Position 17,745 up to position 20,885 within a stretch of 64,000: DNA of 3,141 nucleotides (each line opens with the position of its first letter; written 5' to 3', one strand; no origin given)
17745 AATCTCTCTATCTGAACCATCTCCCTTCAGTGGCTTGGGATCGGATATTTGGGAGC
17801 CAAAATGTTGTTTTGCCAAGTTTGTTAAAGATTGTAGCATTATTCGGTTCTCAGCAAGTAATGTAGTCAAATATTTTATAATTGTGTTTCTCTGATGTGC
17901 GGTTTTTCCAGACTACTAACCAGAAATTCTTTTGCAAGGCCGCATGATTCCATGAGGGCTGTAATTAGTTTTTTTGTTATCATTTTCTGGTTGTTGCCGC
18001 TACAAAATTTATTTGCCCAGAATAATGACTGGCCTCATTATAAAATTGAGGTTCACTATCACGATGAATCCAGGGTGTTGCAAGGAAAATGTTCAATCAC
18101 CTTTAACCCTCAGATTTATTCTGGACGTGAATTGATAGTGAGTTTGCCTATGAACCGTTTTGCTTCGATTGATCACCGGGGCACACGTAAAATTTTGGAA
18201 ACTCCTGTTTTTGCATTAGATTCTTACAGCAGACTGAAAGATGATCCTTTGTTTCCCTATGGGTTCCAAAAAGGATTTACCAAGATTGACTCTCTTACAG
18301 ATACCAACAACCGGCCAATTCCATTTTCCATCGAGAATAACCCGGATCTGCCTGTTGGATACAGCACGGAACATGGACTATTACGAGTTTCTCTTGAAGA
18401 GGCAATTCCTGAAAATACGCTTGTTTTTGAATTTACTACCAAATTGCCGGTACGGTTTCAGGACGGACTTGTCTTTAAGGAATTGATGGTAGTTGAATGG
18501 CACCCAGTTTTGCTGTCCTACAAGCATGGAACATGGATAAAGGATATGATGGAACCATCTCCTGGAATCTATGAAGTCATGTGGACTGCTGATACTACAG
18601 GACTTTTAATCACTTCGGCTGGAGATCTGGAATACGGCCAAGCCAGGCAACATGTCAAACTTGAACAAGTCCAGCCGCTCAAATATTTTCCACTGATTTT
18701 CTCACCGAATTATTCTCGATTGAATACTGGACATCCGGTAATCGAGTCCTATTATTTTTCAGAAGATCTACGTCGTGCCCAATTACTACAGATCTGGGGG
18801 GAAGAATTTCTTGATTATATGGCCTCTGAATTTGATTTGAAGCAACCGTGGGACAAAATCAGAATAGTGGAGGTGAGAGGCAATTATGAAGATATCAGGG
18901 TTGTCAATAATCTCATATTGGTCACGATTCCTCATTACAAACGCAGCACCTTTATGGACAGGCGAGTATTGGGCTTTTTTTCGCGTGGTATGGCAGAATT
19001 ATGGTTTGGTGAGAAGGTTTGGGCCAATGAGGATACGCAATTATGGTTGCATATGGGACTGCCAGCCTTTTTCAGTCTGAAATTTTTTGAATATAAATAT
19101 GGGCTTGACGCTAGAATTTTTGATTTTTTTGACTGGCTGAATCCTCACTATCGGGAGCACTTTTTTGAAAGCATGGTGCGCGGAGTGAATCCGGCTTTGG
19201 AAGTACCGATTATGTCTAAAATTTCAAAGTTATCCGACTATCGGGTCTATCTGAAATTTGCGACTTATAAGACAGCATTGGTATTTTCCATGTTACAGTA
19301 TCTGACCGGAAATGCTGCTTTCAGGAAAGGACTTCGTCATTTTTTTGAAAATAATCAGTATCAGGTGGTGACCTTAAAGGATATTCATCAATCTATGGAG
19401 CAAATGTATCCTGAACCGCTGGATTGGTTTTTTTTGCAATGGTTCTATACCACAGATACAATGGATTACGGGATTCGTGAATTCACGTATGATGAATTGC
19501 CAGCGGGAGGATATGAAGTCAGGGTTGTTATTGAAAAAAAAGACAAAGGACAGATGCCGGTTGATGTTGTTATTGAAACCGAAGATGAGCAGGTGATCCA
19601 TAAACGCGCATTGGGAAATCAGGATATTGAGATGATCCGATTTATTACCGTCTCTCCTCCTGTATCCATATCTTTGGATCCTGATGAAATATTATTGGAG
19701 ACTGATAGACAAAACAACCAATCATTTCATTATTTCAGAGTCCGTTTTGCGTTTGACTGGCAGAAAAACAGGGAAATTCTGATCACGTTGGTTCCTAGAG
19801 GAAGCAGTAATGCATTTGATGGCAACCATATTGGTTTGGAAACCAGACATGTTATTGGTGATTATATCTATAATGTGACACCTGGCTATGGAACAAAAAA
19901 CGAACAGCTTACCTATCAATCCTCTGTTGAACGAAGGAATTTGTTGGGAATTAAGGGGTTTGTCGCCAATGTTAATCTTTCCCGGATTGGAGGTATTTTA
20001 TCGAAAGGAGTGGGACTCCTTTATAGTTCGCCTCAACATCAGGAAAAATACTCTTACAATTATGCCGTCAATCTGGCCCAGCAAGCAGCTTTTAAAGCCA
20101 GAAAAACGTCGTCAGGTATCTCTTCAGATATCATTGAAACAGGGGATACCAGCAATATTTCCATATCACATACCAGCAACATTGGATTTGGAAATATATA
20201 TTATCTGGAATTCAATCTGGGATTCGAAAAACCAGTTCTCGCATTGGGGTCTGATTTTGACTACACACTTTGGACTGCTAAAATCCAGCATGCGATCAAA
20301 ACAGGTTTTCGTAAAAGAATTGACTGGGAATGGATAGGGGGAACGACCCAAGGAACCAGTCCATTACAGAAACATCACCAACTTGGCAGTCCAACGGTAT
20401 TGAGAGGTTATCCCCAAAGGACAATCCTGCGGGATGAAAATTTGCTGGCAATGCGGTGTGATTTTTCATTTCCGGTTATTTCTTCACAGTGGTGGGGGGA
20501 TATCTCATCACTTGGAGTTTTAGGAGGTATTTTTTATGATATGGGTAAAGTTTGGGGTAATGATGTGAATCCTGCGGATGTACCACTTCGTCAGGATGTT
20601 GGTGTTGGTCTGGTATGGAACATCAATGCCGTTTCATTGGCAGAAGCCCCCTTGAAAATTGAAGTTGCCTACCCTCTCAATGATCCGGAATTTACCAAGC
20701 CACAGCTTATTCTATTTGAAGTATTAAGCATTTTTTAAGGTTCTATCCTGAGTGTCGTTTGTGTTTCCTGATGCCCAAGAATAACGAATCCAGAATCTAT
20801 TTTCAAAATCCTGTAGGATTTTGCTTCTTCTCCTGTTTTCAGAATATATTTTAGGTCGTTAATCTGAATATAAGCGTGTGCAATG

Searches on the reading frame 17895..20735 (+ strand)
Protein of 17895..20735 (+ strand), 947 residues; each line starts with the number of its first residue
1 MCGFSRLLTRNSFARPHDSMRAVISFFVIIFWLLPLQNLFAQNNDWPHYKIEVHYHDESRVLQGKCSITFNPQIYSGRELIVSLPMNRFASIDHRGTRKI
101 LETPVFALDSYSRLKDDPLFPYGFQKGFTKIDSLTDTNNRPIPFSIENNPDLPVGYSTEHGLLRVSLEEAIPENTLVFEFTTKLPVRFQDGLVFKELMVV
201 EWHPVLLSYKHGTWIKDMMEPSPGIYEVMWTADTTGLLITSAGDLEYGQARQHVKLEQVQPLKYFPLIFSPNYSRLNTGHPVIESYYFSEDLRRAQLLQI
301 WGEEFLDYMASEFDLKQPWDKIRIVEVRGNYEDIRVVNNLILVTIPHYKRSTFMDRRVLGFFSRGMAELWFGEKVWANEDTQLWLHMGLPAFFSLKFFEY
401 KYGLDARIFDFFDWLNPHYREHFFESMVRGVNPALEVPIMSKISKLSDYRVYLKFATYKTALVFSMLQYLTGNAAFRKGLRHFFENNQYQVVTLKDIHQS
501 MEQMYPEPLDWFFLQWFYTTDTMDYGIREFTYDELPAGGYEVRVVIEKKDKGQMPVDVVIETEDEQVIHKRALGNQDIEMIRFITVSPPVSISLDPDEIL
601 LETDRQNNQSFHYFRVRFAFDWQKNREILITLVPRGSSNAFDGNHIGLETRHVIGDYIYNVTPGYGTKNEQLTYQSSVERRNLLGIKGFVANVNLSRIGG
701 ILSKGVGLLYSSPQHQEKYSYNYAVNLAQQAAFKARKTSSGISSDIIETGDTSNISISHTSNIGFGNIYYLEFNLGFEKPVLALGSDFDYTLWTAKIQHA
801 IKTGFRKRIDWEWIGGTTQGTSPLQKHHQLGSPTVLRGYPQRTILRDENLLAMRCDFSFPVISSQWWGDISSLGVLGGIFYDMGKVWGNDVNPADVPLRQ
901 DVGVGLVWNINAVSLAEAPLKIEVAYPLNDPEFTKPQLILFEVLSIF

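Call 69: search_protein_families(library=pfam, proteins=[window:17895-20735:+], max_evalue=0.00001)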
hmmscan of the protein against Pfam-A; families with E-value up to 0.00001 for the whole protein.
window:17895-20735:+ (947 aa): 2 families
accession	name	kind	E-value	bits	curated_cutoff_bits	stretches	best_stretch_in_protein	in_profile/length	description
PF01433.26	Peptidase_M1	-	1.3e-12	48.2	27.7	1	304-516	8-218/218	Peptidase family M1 domain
PF01103.29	Omp85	-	1.6e-09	38.1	24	1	703-937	61-315/325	Omp85 superfamily domain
